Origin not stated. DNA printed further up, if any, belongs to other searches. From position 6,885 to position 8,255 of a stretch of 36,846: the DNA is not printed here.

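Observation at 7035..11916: CarH-type B12 photoreceptor module without a DNA-binding domain, translationally coupled to a soluble kinase cascade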

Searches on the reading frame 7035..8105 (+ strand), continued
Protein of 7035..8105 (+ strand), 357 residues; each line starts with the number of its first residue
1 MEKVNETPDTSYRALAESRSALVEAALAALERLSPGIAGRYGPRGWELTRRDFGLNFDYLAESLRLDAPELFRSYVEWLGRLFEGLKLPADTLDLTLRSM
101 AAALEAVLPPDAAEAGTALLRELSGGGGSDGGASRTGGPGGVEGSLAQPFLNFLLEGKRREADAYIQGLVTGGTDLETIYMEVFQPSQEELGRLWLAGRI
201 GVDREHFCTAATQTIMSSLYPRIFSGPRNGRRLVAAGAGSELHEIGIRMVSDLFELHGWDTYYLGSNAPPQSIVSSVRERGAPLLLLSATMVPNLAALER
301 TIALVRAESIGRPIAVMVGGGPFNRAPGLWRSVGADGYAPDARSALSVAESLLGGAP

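Call 20: find_related_loci(query=A1, collection=genome_contigs, flank=6000)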
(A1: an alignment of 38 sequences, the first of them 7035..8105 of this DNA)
Query A1 (357 aa) in genome_contigs; peptide patterns used: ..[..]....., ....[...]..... (x = any residue, [..] = any of these).
599 stretches matched a pattern (row limit reached: there are more); 589 encode a relative of the query (tblastn E <= 1e-3); the best 80 are kept; 80 distinct loci.
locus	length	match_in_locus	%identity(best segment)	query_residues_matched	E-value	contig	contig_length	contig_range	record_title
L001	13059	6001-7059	44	1-356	2e-87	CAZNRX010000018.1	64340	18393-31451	MAG TPA_asm: uncultured Anaerolineales bacterium isolate binchicken_co17_270 genome assembly, contig: NODE_1414_length_6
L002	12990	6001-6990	47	21-353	2e-87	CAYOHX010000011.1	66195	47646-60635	MAG TPA_asm: uncultured Anaerolinea sp. isolate SRP167436_co1_87 genome assembly, contig: NODE_452_length_66195_cov_13.1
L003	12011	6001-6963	46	15-338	1e-86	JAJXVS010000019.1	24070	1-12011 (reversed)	MAG: bacterium isolate BP5.bin40 NODE_3348_length_24070_cov_2.450821, whole genome shotgun sequence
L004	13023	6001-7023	43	13-353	3e-86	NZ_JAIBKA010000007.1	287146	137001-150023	Desulfoferrobacter suflitae strain DRH4 contig_7, whole genome shotgun sequence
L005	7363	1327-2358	43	13-355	9e-85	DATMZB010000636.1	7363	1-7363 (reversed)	MAG TPA_asm: Methanotrichaceae archaeon isolate SMAG_U13163 k141_120313, whole genome shotgun sequence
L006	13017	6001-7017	42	19-356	3e-84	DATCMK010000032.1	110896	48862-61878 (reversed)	MAG TPA_asm: Pyrinomonadaceae bacterium isolate SMAG_U7147 k141_23683, whole genome shotgun sequence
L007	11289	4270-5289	43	17-355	4e-84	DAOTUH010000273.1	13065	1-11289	MAG TPA_asm: Anaerolineae bacterium isolate F17_49 k129_3578193, whole genome shotgun sequence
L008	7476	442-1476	41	23-355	5e-83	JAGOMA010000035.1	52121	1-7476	MAG: Chloroflexota bacterium isolate Go_SlAct_bin_68 Go_SlAct_1881_length_52121_cov_19.186541, whole genome shotgun sequ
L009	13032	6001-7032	40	11-352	4e-82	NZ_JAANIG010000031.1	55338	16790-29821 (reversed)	Perlabentimonas gracilis strain M08_MB NODE_31_length_55338_cov_22.183711, whole genome shotgun sequence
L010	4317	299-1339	45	4-353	3e-82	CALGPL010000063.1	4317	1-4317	MAG: uncultured Anaerolineales bacterium isolate N1_Bin_METABAT__170_1 genome assembly, contig: c_000002993663, whole ge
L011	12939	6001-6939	46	41-352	4e-82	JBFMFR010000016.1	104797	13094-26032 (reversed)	MAG: Chloroflexota bacterium isolate MAG276 MAG276_16, whole genome shotgun sequence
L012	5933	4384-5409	41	15-355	5e-82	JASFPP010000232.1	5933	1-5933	MAG: Candidatus Aminicenantes bacterium isolate D0819M58metaG_sub_Bin_184 D0819M58metaG_FD_scaffold_585_c1, whole genome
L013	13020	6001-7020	41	14-353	6e-82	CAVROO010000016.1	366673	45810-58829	MAG: uncultured Acidobacteriota bacterium isolate MFD03804.bin.2.150 genome assembly, contig: contig_42815, whole genome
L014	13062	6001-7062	43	2-356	1e-81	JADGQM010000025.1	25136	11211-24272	MAG: Syntrophobacteraceae bacterium isolate Chersky.40_12 contig-100_202, whole genome shotgun sequence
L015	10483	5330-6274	45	41-355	1e-81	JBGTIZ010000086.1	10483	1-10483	MAG: Candidatus Promineifilaceae bacterium isolate JTS-RE278 k141_8408692, whole genome shotgun sequence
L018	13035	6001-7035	41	10-353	4e-81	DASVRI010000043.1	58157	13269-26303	MAG TPA_asm: Abditibacteriaceae bacterium isolate SMAG_U3232 k141_551912, whole genome shotgun sequence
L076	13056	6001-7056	41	3-353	9e-76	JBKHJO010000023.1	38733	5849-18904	MAG: Anaerolineales bacterium isolate D4M11_9 NODE_405_length_38733_cov_22.501319, whole genome shotgun sequence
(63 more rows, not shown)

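Call 27: find_encoding_contigs(protein=P0001, flank=10000, max_places=3)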
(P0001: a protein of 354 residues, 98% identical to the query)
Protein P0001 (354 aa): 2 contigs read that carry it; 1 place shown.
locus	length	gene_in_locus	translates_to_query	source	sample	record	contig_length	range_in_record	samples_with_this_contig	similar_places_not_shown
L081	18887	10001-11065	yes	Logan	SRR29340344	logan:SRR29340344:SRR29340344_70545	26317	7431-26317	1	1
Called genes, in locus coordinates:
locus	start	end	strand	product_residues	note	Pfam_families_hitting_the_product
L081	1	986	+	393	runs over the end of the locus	PF01408:GFO_IDH_MocA, PF22725:GFO_IDH_MocA_C3, PF02894:GFO_IDH_MocA_C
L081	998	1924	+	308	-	PF01261:AP_endonuc_2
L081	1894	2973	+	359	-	PF01408:GFO_IDH_MocA, PF03447:NAD_binding_3 (weak), PF02894:GFO_IDH_MocA_C, PF22725:GFO_IDH_MocA_C3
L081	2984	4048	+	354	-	PF07470:Glyco_hydro_88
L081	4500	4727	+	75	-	PF12647:RNHCP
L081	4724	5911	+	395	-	PF03193:RsgA_GTPase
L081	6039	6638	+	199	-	PF00881:Nitroreductase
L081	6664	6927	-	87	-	-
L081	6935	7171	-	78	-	PF01638:HxlR, PF12840:HTH_20 (faint), PF25213:HVO_A0261_N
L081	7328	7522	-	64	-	PF01361:Tautomerase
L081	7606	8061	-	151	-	PF00583:Acetyltransf_1, PF13673:Acetyltransf_10, PF13508:Acetyltransf_7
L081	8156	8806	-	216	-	PF13527:Acetyltransf_9, PF00583:Acetyltransf_1, PF13508:Acetyltransf_7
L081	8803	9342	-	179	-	PF14066:DUF4256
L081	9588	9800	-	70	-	-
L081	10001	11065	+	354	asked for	PF02607:B12-binding_2, PF02310:B12-binding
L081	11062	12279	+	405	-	PF00512:HisKA, PF13581:HATPase_c_2 (faint), PF02518:HATPase_c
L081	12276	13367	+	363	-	PF00072:Response_reg, PF07568:HisKA_2 (weak), PF13581:HATPase_c_2, PF02518:HATPase_c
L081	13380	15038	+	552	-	PF00072:Response_reg, PF00989:PAS, PF13188:PAS_8 (faint), PF08448:PAS_4 (weak), PF13426:PAS_9 (faint), PF08447:PAS_3, PF13185:GAF_2, PF01590:GAF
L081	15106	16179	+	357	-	PF00356:LacI, PF13407:Peripla_BP_4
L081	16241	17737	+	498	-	PF02610:AraA_N, PF24856:AraA_central, PF11762:Arabinose_Iso_C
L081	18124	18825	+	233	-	PF00596:Aldolase_II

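Call 28: list_cluster_members(proteins=[P0121, window:7035-8105:+])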
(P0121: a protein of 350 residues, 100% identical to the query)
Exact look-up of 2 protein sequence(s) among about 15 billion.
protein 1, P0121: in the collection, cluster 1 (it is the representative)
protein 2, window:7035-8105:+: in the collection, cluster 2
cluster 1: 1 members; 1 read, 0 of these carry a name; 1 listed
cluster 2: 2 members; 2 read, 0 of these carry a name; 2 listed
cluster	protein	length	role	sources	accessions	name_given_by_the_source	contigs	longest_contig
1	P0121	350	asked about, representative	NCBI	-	-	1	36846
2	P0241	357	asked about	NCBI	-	-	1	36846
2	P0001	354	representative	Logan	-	-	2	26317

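Call 30: predict_structure(alignment_id=A1)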
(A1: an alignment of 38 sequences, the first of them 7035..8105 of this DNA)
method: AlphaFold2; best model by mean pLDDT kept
length: 357 residues; sequences in the alignment: 38
mean_pLDDT: 90.8   pTM: 0.87
mean pLDDT of the five models: 90.8, 90.2, 90.2, 89.3, 89.3
residues with pLDDT >= 90: 301; 70-90: 27; 50-70: 8; < 50: 21
segments of 3 or more residues with pLDDT < 50: 1-7, 127-139
pLDDT, mean of each block of 10 residues (from residue 1): 50 91 98 96 96 97 95 95 91 97 98 95 68 43 84 98 98 97 95 92 95 97 96 93 85 97 94 96 96 94 92 93 95 96 94 76
secondary structure, 60 per line:
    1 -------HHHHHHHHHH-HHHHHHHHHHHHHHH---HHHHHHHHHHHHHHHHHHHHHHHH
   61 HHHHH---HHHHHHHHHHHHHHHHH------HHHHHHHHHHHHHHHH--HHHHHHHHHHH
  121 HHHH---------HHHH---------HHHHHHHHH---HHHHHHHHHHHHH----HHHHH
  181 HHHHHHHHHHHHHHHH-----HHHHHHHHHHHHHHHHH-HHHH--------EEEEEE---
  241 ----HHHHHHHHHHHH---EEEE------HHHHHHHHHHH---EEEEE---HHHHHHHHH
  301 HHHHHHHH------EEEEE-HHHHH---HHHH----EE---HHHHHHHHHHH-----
elements in order: H8-17 H19-33 H37-65 H69-85 H92-107 H110-124 H134-137 H147-155 H159-171 H176-196 H202-218 H220-223 E232-237 H245-256 E260-263 H270-280 E284-288 H292-308 E315-319 H321-325 H329-332 H342-352

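Call 36: fold_search(model_id=the predicted structure, library=pdb)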
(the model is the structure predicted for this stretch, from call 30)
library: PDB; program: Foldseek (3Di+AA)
matches with E <= 10: 1178; with E <= 0.001: 108
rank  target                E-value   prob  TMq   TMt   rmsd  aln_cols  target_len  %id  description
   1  8jbs_B                2.5e-09  1.00  0.52  0.81   2.8       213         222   23  B12-binding domain from Chloracidobacterium thermophilum MerR family protein, dark state (released 2024-11-13)
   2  8jbt_A                4.7e-09  1.00  0.50  0.76   2.6       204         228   24  B12-binding domain from Chloracidobacterium thermophilum MerR family protein, anaerobic light state (released 2024-11-13)
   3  8jbs_A                6.1e-09  1.00  0.51  0.77   2.6       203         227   24  B12-binding domain from Chloracidobacterium thermophilum MerR family protein, dark state (released 2024-11-13)
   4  8jbt_B                7.7e-09  1.00  0.50  0.77   2.7       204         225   24  B12-binding domain from Chloracidobacterium thermophilum MerR family protein, anaerobic light state (released 2024-11-13)
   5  8j2w_B                2.1e-08  1.00  0.51  0.56   2.0       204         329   28  Saccharothrix syringae photocobilins protein, dark state (released 2024-04-10)
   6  8j2y_B                2.4e-08  1.00  0.51  0.56   2.3       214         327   24  Acidimicrobiaceae bacterium photocobilins protein, dark state (released 2024-04-10)
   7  8j2y_A                2.6e-08  1.00  0.51  0.56   2.4       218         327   25  Acidimicrobiaceae bacterium photocobilins protein, dark state (released 2024-04-10)
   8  8j2w_A                2.7e-08  1.00  0.51  0.55   2.1       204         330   28  Saccharothrix syringae photocobilins protein, dark state (released 2024-04-10)
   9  4jgi_B                6.7e-08  1.00  0.34  0.57   7.1       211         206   21  1.5 Angstrom crystal structure of a novel cobalamin-binding protein from Desulfitobacterium hafniense DCB-2 (released 2013-08-07)
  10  9cbr                  7.1e-08  1.00  0.34  0.18  20.6       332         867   18  Methionine synthase from Thermus thermophilus HB8, Homocysteine, Folate, and Cobalamin Domains, Catalytic Conformation ( (released 2025-06-25)
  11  5c8e_E                7.7e-08  1.00  0.46  0.58  16.9       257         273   24  Crystal structure of Thermus thermophilus CarH bound to adenosylcobalamin and a 26-bp DNA segment (released 2015-09-30)
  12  9cbo_E                7.7e-08  1.00  0.51  0.37  14.8       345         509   15  Methionine synthase from Thermus thermophilus HB8, Folate and Cobalamin Domains, Pre-Catalytic Conformation (Pre-Fol-o (released 2025-06-25)
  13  5c8e_G                9.7e-08  1.00  0.46  0.57  15.7       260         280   24  Crystal structure of Thermus thermophilus CarH bound to adenosylcobalamin and a 26-bp DNA segment (released 2015-09-30)
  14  5c8e_A                9.7e-08  1.00  0.45  0.58  17.1       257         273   24  Crystal structure of Thermus thermophilus CarH bound to adenosylcobalamin and a 26-bp DNA segment (released 2015-09-30)
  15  4jgi_A                1.0e-07  1.00  0.33  0.57   7.1       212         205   20  1.5 Angstrom crystal structure of a novel cobalamin-binding protein from Desulfitobacterium hafniense DCB-2 (released 2013-08-07)
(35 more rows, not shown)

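Call 66: search_protein_representatives(protein=window:7035-8105:+)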
Query: 357 residues. Proteins with E-value up to 0.001 (for the whole library): 12203; up to 1e-10: 4600; up to 1e-30: 1362. The best 150 are listed.
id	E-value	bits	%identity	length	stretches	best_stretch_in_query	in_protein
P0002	1.8e-148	510.8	71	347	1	16-353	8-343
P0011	5.1e-84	298.9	47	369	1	6-354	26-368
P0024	1.6e-78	280.8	48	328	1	39-349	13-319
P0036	1.7e-77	277.4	45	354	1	19-353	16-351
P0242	1.6e-74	267.7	44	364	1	26-352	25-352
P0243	2.1e-74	267.2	39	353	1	27-352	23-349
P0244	5.8e-74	265.8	42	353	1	18-349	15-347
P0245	2.7e-73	263.6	44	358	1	11-354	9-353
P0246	7.9e-73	262.1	44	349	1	14-350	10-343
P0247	1.9e-72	260.8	45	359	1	13-357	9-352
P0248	2.3e-72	260.6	44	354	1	7-356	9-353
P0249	2.7e-71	257.1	43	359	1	25-357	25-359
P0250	5.9e-71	255.9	42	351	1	19-354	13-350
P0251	7.5e-71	255.6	43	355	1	40-353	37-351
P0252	9.7e-71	255.2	44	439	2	42-353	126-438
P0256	1.2e-68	248.3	42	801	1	9-357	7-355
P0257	1.3e-68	248.3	44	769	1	41-353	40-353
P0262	1.2e-67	245.0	42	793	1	10-357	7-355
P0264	2.2e-67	244.2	41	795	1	17-353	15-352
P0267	4.6e-67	243.1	40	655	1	12-355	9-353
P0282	1.7e-64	234.7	42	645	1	9-355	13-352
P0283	1.7e-64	234.7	39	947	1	19-352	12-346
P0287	4.0e-64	233.5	39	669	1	13-354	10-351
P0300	2.4e-63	230.9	41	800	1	11-353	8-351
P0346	3.5e-60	220.5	40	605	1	18-353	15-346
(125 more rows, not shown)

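Call 67: search_protein_families(library=pfam, proteins=[P0256, P0257, P0262, P0264, P0267, P0282, P0283, P0287, P0300, P0346], max_evalue=0.0001)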
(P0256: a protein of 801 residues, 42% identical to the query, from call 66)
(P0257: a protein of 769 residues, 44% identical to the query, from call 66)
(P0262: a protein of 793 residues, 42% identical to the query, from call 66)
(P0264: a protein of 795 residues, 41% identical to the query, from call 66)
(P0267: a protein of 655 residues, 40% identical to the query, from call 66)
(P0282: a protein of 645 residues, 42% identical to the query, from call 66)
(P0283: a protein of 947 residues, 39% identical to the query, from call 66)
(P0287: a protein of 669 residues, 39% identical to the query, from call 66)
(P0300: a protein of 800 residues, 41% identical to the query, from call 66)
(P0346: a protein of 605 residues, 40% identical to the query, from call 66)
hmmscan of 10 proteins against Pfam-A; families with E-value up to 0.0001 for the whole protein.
P0256 (801 aa): 5 families
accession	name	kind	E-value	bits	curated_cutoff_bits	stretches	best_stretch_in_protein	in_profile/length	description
PF02518.31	HATPase_c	-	2.9e-28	98.9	26.4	1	545-659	1-110/111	Histidine kinase-, DNA gyrase B-, and HSP90-like ATPase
PF00072.30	Response_reg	-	4.5e-23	82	30.2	1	683-793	1-109/111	Response regulator receiver domain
PF02310.24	B12-binding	-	9.7e-23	80.7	32.1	1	230-344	2-117/121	B12 binding domain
PF02607.22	B12-binding_2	-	4.8e-15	55.9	23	1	146-217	3-73/74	B12 binding domain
PF00512.31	HisKA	-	1.4e-14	54.4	26.9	1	434-499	2-66/66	His Kinase A (phospho-acceptor) domain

P0257 (769 aa): 9 families
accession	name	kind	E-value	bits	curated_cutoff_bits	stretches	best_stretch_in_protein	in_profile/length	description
PF02518.31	HATPase_c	-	6.1e-26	91.5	26.4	1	665-768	3-108/111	Histidine kinase-, DNA gyrase B-, and HSP90-like ATPase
PF02310.24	B12-binding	-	7.4e-25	87.6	32.1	1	232-346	2-120/121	B12 binding domain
PF08448.16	PAS_4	-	3.5e-18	66.3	23.1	1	429-541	1-110/110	PAS fold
PF02607.22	B12-binding_2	-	3.1e-14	53.3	23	1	148-219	3-73/74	B12 binding domain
PF00989.32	PAS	-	1.5e-13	51.2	22.6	1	424-525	2-102/113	PAS fold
PF13426.13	PAS_9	-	3.2e-12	47.1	27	1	434-538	2-103/103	PAS domain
PF00512.31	HisKA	-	6.3e-12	45.8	26.9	1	557-616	4-62/66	His Kinase A (phospho-acceptor) domain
PF13188.13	PAS_8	-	3.7e-08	33.4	21.8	1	423-476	1-51/65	PAS domain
PF08447.18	PAS_3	-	4.4e-06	27.3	25.6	1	448-527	4-83/89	PAS fold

P0262 (793 aa): 6 families
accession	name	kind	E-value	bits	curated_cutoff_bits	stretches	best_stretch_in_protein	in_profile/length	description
PF02518.31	HATPase_c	-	2.2e-29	102.5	26.4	1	531-641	2-109/111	Histidine kinase-, DNA gyrase B-, and HSP90-like ATPase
PF02310.24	B12-binding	-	3.8e-24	85.3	32.1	1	230-346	2-119/121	B12 binding domain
PF00072.30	Response_reg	-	2.3e-20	73.2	30.2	1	669-780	1-110/111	Response regulator receiver domain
PF00512.31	HisKA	-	3.7e-16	59.4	26.9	1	419-481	2-63/66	His Kinase A (phospho-acceptor) domain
PF02607.22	B12-binding_2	-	4.4e-15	56.1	23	1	145-217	2-73/74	B12 binding domain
PF00502.25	Phycobilisome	-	1.3e-06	28.9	22.2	1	11-124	37-155/155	Phycobilisome protein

P0264 (795 aa): 9 families
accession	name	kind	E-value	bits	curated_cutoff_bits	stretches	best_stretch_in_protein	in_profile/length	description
PF02310.24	B12-binding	-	5.8e-21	75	32.1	1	231-345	2-120/121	B12 binding domain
PF00989.32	PAS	-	9e-14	51.9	22.6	1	438-543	4-113/113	PAS fold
PF02607.22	B12-binding_2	-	7.3e-13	48.9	23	1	146-218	2-73/74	B12 binding domain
PF08448.16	PAS_4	-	5.2e-11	43.2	23.1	1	442-548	2-110/110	PAS fold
PF13426.13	PAS_9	-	1.8e-10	41.4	27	1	447-544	3-102/103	PAS domain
PF02518.31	HATPase_c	-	5.8e-10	40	26.4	1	668-789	2-110/111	Histidine kinase-, DNA gyrase B-, and HSP90-like ATPase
PF08447.18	PAS_3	-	2.5e-07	31.3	25.6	1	458-539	2-88/89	PAS fold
PF13188.13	PAS_8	-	4.9e-06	26.7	21.8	0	440-488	6-49/65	PAS domain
PF00512.31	HisKA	-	1.1e-05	25.8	26.9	1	563-625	3-64/66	His Kinase A (phospho-acceptor) domain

P0267 (655 aa): 5 families
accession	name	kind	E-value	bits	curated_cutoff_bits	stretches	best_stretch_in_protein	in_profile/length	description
PF02518.31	HATPase_c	-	8.4e-30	103.9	26.4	1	544-653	2-109/111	Histidine kinase-, DNA gyrase B-, and HSP90-like ATPase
PF02310.24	B12-binding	-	2e-23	83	32.1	1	231-344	3-117/121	B12 binding domain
PF02607.22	B12-binding_2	-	1e-17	64.5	23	1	145-217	2-73/74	B12 binding domain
PF00512.31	HisKA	-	3.7e-16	59.4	26.9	1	429-497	1-66/66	His Kinase A (phospho-acceptor) domain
PF13581.12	HATPase_c_2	-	1.9e-05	25.1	27.4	1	546-635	30-114/127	Histidine kinase-like ATPase domain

P0282 (645 aa): 5 families
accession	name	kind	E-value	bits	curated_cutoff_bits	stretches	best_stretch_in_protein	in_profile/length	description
PF02518.31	HATPase_c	-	9.7e-32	110.1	26.4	1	527-637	2-110/111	Histidine kinase-, DNA gyrase B-, and HSP90-like ATPase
PF02310.24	B12-binding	-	1.7e-22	79.9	32.1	1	230-343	2-120/121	B12 binding domain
PF00512.31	HisKA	-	3.6e-16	59.4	26.9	1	414-481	2-66/66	His Kinase A (phospho-acceptor) domain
PF02607.22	B12-binding_2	-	2.9e-14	53.5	23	1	145-217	2-73/74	B12 binding domain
PF13581.12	HATPase_c_2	-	1.1e-05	25.8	27.4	1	530-612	31-110/127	Histidine kinase-like ATPase domain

P0283 (947 aa): 6 families
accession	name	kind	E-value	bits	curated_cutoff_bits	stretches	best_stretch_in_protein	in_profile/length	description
PF00072.30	Response_reg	-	1.8e-47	160.5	30.2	2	827-940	1-110/111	Response regulator receiver domain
PF02518.31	HATPase_c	-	4.8e-30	104.7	26.4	1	534-649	1-109/111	Histidine kinase-, DNA gyrase B-, and HSP90-like ATPase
PF02310.24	B12-binding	-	2.6e-21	76.1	32.1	1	226-340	2-120/121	B12 binding domain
PF00512.31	HisKA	-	5.3e-21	74.9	26.9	1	422-487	1-66/66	His Kinase A (phospho-acceptor) domain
PF02607.22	B12-binding_2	-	1.5e-15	57.6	23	1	142-213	3-73/74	B12 binding domain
PF23198.2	PDE8A_N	-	4.5e-06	27.1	29.6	0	827-915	15-100/147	PDE8A-like, N-terminal domain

P0287 (669 aa): 4 families
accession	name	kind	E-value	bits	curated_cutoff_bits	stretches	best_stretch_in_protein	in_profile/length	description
PF02518.31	HATPase_c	-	5.5e-29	101.3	26.4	1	534-644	2-109/111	Histidine kinase-, DNA gyrase B-, and HSP90-like ATPase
PF02310.24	B12-binding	-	8.6e-22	77.7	32.1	1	230-342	2-116/121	B12 binding domain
PF00512.31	HisKA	-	1.8e-17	63.6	26.9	1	422-487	2-66/66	His Kinase A (phospho-acceptor) domain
PF02607.22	B12-binding_2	-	2.7e-17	63.2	23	1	145-217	2-73/74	B12 binding domain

P0300 (800 aa): 6 families
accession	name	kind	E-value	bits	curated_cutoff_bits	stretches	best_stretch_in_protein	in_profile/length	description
PF02518.31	HATPase_c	-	3.6e-30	105.1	26.4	1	543-653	2-109/111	Histidine kinase-, DNA gyrase B-, and HSP90-like ATPase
PF00072.30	Response_reg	-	6.9e-22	78.1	30.2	1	680-792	1-110/111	Response regulator receiver domain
PF02310.24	B12-binding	-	3.1e-20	72.7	32.1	1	230-344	2-120/121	B12 binding domain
PF00512.31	HisKA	-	2.8e-15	56.6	26.9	1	430-495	2-66/66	His Kinase A (phospho-acceptor) domain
PF02607.22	B12-binding_2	-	3.5e-14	53.2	23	1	145-217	2-73/74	B12 binding domain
PF13581.12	HATPase_c_2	-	8.8e-07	29.4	27.4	1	547-628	32-110/127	Histidine kinase-like ATPase domain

P0346 (605 aa): 3 families
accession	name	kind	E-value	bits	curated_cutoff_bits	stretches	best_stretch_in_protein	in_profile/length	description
PF00990.26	GGDEF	-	6e-41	140.3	23.8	1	441-593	2-161/161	Diguanylate cyclase, GGDEF domain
PF02310.24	B12-binding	-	2e-20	73.3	32.1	1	228-338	3-119/121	B12 binding domain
PF02607.22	B12-binding_2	-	7.6e-12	45.7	23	1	145-214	5-73/74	B12 binding domain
